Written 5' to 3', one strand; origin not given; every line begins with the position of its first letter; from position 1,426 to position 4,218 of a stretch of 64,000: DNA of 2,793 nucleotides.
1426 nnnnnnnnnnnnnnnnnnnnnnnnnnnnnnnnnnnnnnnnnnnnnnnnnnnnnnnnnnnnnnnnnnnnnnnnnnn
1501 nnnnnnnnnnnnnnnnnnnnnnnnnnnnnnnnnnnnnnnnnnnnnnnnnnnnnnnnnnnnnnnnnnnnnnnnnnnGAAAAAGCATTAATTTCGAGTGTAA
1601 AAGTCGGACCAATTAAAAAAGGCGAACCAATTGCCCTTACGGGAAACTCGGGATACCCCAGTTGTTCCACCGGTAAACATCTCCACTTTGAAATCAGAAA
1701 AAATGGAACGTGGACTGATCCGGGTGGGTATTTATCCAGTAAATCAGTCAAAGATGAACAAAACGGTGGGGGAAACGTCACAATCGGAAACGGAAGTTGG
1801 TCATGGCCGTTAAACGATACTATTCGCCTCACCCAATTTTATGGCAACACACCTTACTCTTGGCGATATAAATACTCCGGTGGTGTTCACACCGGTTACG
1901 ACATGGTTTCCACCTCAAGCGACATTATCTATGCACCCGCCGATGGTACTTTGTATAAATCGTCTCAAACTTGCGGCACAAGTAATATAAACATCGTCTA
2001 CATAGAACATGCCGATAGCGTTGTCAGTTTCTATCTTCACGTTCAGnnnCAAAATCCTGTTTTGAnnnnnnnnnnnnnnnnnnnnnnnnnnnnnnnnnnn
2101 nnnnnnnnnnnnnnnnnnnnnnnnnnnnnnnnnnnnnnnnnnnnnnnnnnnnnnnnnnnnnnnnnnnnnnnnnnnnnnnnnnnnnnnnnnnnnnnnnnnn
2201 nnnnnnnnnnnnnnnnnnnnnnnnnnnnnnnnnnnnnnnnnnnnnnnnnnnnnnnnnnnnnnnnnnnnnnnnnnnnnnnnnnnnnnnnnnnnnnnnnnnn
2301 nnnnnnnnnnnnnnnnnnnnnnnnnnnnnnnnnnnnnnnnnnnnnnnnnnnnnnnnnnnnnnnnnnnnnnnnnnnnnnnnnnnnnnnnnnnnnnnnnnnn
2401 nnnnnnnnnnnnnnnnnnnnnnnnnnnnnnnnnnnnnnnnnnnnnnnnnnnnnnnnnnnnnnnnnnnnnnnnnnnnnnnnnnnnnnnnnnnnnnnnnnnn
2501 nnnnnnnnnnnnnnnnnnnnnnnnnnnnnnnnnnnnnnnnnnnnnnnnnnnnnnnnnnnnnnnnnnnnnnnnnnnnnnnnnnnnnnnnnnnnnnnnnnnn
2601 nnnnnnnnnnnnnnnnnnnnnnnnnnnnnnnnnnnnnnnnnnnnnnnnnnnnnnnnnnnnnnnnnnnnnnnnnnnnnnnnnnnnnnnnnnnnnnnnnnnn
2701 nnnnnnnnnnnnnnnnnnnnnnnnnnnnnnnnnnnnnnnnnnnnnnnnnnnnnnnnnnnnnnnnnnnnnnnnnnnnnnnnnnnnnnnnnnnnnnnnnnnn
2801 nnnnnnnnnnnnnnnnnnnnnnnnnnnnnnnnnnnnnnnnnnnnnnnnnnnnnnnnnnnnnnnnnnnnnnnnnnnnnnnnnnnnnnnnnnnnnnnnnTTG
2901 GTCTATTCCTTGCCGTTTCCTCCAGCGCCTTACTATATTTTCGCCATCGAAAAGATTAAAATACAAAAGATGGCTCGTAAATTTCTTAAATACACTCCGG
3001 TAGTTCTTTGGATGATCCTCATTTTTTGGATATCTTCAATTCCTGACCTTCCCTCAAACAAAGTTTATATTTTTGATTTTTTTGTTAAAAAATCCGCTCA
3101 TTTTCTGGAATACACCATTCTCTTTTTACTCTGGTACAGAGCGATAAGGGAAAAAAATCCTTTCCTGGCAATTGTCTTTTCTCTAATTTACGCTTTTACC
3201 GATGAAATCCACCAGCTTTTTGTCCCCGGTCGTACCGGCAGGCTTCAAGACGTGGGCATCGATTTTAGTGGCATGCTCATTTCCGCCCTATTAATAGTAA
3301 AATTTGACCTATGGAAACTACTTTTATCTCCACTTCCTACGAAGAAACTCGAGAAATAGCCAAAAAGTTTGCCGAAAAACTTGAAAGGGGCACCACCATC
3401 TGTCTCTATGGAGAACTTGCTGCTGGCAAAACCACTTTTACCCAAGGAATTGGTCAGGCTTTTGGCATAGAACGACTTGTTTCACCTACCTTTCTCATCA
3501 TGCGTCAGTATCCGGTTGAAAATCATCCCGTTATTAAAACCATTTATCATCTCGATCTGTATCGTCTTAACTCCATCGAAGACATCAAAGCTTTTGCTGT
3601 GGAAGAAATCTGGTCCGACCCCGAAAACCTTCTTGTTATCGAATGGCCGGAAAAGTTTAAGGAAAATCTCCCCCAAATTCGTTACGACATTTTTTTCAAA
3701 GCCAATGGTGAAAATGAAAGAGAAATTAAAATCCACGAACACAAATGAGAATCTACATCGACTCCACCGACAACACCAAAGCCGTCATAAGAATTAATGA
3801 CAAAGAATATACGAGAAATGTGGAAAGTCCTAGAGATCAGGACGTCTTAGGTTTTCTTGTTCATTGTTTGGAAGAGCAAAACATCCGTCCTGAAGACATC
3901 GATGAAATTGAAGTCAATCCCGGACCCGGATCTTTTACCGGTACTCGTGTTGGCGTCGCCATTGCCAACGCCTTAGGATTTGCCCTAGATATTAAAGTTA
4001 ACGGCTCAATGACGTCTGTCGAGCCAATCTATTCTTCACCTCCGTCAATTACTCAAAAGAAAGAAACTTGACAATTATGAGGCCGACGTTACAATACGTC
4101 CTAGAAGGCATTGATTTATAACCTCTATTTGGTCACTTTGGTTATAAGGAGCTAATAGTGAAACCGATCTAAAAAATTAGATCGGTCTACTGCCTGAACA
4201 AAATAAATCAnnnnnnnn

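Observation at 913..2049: Apparent circular permutation of the M23/LytM peptidase domain in the FtsX-coupled EnvC-like protein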

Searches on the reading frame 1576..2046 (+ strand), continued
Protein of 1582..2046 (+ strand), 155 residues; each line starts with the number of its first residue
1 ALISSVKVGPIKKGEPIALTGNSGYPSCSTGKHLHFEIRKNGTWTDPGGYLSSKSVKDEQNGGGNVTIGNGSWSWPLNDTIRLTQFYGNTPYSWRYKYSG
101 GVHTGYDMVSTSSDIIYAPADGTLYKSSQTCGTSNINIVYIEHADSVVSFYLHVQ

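Call 53: find_encoding_contigs(protein=P0130, flank=5000, max_places=1)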
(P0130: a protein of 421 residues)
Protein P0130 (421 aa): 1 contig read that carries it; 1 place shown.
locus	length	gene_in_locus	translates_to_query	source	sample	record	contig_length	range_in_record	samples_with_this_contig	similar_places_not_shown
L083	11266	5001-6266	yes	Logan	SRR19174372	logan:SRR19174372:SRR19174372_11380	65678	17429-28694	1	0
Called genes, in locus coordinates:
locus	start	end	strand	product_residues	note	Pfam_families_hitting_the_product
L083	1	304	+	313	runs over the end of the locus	PF13413:HTH_25, PF09136:Glucodextran_B, PF13464:RodZ_C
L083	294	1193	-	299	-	PF00226:DnaJ, PF01556:DnaJ_C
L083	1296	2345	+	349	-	PF00154:RecA_N, PF08423:Rad51, PF06745:ATPase (faint), PF27531:MT3502_N (weak), PF21096:RecA_C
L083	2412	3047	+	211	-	PF27462:RecX_N, PF21982:RecX_HTH1, PF02631:RecX_HTH2 (faint), PF21981:RecX_HTH3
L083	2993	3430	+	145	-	-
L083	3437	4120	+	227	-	PF00005:ABC_tran, PF13401:AAA_22 (weak), PF13304:AAA_21 (faint)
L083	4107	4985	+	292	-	PF18075:FtsX_ECD, PF02687:FtsX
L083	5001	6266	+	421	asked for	PF01551:Peptidase_M23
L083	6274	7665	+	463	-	PF00932:LTD, PF04076:BOF (faint)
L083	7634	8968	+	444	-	PF01943:Polysacc_synt, PF13440:Polysacc_synt_3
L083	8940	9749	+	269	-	PF00535:Glycos_transf_2, PF10111:Glyco_tranf_2_2 (weak), PF13641:Glyco_tranf_2_3 (weak)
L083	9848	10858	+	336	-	PF00535:Glycos_transf_2, PF13641:Glyco_tranf_2_3 (weak), PF13632:Glyco_trans_2_3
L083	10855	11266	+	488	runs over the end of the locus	PF02310:B12-binding, PF04055:Radical_SAM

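Call 54: find_encoding_contigs(protein=P0148, flank=6000, max_places=1)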
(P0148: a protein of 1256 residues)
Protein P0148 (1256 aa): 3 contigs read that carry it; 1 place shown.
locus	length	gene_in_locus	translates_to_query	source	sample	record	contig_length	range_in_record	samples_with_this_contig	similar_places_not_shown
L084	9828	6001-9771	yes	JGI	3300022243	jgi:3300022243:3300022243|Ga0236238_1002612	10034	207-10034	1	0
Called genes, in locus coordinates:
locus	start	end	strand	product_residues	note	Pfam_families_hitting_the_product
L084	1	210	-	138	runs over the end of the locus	?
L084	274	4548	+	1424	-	-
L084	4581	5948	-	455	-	-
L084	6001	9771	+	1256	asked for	PF01551:Peptidase_M23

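Call 55: search_protein_families(library=pfam, proteins=[L082:2960-3439:+, L083:2993-3427:+], max_evalue=0.001)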
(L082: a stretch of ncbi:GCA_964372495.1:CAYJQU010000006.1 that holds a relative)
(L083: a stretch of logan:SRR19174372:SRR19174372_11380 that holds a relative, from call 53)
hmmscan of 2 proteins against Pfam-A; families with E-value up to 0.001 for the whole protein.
L082:2960-3439:+ (160 aa): 0 families

L083:2993-3427:+ (145 aa): 0 families

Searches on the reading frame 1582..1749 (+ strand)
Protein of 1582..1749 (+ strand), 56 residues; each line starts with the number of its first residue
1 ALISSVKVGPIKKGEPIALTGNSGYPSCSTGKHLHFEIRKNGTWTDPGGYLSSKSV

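Call 15: search_protein_families(library=pfam, proteins=[window:1582-1749:+], max_evalue=10)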
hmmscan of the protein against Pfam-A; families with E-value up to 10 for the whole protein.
seq(56 aa): 1 family
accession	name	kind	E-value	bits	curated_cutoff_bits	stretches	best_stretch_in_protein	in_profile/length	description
PF01551.29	Peptidase_M23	-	1.5e-08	35.1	28.7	1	10-47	62-96/96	Peptidase family M23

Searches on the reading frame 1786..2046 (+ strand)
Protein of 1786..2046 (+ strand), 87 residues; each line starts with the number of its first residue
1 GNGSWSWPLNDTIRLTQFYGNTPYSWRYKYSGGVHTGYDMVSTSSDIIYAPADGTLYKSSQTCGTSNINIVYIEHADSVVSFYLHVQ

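Call 15: search_protein_families(library=pfam, proteins=[window:1786-2046:+], max_evalue=10)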
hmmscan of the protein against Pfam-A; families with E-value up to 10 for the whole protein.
seq(87 aa): 1 family
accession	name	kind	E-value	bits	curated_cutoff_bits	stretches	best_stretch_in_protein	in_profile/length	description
PF01551.29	Peptidase_M23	-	2.5e-06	28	28.7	1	34-86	2-52/96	Peptidase family M23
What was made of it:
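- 1798..2046 (+): M23 N-terminal half placed last (aa 296-378): from WSWPL through H326TGYD330 to YLH376VQ. PF01551 HMM 2-52 at aa 325-377 (call 15).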

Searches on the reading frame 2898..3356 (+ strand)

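Call 55: search_protein_families(library=pfam, proteins=[window:2898-3356:+], max_evalue=0.001)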
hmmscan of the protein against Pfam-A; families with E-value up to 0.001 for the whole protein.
window:2898-3356:+ (153 aa): 1 family
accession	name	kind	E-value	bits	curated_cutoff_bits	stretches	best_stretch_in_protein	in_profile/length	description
PF04892.17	VanZ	-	9.9e-15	55.7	30.1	1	35-134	5-123/126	VanZ like family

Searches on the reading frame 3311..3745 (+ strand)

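Call 55: search_protein_families(library=pfam, proteins=[window:3311-3745:+], max_evalue=0.001)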
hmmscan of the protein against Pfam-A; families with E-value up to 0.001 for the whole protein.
window:3311-3745:+ (145 aa): 1 family
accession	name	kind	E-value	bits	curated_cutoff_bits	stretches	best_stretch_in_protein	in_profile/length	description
PF02367.23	TsaE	-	2e-35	122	26.6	1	8-139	2-128/128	Threonylcarbamoyl adenosine biosynthesis protein TsaE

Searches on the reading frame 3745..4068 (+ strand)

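Call 55: search_protein_families(library=pfam, proteins=[window:3745-4068:+], max_evalue=0.001)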
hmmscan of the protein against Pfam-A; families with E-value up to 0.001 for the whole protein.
window:3745-4068:+ (108 aa): 1 family
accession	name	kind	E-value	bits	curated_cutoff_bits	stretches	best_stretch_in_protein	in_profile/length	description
PF00814.31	TsaD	-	3.7e-10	40.4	24.8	1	39-85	38-84/264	tRNA N6-adenosine threonylcarbamoyltransferase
